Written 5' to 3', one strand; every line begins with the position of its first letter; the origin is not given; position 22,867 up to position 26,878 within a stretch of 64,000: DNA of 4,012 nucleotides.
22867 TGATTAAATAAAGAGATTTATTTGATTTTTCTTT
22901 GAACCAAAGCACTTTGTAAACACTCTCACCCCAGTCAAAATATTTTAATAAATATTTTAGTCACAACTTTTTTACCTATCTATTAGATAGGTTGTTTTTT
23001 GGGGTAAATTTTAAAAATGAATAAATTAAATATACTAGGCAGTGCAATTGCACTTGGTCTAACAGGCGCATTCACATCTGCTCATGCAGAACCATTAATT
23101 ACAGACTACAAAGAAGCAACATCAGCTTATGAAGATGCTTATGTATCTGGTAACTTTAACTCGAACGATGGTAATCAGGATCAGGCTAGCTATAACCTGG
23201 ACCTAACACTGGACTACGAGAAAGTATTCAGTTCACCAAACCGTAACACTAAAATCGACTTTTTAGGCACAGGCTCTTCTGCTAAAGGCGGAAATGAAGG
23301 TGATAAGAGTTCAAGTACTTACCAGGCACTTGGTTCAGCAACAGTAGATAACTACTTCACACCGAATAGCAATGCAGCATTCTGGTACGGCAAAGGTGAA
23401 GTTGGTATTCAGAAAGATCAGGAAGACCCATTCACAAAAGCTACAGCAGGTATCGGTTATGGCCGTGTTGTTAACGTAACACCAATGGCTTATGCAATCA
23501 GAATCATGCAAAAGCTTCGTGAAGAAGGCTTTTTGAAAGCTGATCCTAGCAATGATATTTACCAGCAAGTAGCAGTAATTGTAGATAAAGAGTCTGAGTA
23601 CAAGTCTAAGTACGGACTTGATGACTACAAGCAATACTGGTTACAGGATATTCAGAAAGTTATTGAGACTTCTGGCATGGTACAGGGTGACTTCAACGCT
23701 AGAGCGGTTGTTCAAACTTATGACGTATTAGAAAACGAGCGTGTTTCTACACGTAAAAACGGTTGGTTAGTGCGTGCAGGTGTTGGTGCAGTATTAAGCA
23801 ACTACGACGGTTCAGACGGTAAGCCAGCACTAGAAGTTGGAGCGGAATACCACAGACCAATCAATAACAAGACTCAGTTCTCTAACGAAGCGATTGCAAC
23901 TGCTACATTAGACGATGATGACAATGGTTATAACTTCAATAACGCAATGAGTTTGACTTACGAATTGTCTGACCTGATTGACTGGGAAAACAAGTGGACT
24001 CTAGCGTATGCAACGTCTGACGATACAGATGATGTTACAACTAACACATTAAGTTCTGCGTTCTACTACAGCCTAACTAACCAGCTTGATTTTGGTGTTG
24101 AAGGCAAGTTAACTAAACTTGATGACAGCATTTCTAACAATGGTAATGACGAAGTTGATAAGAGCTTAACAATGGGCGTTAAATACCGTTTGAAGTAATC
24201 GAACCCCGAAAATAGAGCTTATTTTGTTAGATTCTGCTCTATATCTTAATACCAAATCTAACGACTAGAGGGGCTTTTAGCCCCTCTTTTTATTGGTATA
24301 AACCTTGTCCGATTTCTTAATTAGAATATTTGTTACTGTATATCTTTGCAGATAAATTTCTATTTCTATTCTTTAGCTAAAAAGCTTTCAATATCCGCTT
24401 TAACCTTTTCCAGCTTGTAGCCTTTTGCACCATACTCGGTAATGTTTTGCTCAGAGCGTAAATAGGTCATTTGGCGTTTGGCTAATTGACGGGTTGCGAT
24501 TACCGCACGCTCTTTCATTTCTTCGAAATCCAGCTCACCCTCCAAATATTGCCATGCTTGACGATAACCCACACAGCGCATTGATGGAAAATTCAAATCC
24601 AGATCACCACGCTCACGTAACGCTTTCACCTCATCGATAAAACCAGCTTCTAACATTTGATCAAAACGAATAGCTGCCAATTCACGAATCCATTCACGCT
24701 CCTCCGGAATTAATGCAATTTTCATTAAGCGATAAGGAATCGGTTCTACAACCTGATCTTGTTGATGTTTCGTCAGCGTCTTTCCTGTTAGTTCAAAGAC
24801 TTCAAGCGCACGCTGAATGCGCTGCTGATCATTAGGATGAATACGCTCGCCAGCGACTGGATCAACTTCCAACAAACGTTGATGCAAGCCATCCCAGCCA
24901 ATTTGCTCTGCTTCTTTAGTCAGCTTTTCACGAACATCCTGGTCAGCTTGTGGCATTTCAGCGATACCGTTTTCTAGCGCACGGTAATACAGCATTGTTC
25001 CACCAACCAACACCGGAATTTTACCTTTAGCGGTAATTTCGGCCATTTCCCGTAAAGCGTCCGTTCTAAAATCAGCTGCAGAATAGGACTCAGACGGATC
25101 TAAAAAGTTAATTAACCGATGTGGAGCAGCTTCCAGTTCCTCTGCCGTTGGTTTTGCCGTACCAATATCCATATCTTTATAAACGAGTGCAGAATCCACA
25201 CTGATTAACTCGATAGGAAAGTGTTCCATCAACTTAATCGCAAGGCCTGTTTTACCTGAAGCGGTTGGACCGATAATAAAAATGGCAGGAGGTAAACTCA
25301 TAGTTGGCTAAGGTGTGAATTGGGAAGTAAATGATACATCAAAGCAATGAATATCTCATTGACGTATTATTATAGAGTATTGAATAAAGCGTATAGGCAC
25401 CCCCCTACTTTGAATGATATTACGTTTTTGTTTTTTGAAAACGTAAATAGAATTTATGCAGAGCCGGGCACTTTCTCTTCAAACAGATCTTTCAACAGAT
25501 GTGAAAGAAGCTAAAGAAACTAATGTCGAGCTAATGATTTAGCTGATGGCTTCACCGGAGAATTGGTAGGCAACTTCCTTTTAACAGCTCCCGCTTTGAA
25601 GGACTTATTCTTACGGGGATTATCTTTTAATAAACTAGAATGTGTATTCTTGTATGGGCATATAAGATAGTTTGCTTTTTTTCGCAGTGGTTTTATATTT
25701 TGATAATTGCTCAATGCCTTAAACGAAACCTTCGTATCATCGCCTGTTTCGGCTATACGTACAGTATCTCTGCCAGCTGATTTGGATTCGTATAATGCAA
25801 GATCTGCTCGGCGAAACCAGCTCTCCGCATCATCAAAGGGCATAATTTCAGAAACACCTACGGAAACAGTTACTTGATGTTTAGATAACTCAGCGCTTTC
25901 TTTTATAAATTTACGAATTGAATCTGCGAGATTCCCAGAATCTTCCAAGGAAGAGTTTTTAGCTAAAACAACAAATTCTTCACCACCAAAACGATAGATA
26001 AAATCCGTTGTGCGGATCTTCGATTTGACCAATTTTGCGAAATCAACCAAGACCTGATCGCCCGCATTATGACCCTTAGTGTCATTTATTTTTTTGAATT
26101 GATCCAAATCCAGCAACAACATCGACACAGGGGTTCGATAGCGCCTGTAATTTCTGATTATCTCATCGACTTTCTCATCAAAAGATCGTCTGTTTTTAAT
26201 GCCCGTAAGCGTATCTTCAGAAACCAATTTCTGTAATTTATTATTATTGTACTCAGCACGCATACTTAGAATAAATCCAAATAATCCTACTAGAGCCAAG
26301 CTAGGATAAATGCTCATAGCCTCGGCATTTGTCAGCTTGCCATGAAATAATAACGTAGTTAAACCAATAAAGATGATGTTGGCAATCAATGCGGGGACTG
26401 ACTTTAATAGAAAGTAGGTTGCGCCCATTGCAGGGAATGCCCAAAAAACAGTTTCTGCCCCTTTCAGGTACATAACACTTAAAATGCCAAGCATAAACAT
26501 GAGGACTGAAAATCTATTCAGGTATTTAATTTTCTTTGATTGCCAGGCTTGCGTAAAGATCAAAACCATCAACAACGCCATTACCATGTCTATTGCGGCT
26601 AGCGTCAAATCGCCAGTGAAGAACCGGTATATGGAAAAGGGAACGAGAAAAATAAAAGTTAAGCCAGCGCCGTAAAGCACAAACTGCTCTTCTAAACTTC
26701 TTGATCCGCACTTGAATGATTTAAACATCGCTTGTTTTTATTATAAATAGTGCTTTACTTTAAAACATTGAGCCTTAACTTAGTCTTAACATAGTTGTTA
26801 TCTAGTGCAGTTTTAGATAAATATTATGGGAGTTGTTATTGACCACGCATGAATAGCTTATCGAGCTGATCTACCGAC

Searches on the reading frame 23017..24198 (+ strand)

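Call 11: search_protein_families(library=pfam, proteins=[window:23017-24198:+], max_evalue=0.001)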
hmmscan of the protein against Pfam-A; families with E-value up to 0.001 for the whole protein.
window:23017-24198:+ (393 aa): 1 family
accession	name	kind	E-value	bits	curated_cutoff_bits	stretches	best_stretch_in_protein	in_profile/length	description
PF04338.18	DUF481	-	7.9e-08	33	21.1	1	245-347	99-203/210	Protein of unknown function, DUF481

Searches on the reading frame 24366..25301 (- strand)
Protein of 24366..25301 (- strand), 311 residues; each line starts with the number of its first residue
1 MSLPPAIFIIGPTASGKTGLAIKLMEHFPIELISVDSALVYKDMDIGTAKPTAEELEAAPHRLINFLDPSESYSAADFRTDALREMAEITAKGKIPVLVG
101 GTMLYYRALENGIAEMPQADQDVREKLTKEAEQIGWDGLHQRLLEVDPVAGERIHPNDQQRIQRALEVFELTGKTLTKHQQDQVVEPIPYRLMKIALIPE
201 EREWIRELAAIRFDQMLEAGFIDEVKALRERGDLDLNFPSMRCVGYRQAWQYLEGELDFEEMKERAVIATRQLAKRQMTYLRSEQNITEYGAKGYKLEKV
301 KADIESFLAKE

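Call 11: search_protein_families(library=pfam, proteins=[window:24366-25301:-], max_evalue=0.001)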
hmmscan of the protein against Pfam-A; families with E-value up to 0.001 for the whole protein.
window:24366-25301:- (311 aa): 3 families
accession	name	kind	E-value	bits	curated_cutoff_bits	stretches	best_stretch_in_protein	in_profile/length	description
PF01715.23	IPPT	-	8.8e-89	297.8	23.6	1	40-283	2-242/243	IPP transferase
PF01745.22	IPT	-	1.2e-06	28.6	20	1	8-59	5-56/233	Isopentenyl transferase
PF13671.12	AAA_33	-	1.6e-05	25.6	27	1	7-108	2-84/143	AAA domain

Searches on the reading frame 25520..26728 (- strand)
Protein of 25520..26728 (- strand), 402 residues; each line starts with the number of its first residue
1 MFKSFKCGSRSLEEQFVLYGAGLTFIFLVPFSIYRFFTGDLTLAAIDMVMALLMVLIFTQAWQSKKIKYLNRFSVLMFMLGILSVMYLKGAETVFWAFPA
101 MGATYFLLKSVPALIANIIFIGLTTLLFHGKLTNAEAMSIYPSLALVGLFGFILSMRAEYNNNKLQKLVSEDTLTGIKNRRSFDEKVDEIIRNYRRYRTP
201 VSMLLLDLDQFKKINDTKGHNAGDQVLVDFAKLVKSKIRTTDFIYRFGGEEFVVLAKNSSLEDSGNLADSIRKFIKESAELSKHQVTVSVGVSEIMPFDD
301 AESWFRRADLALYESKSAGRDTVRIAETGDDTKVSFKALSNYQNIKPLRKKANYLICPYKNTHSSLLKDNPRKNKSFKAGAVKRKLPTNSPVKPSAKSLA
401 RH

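Call 11: search_protein_families(library=pfam, proteins=[window:25520-26728:-], max_evalue=0.001)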
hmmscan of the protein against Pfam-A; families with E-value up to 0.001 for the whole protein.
window:25520-26728:- (402 aa): 1 family
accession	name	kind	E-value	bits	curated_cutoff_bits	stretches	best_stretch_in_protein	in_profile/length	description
PF00990.26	GGDEF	-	4.1e-40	137.6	23.8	1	172-321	4-160/161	Diguanylate cyclase, GGDEF domain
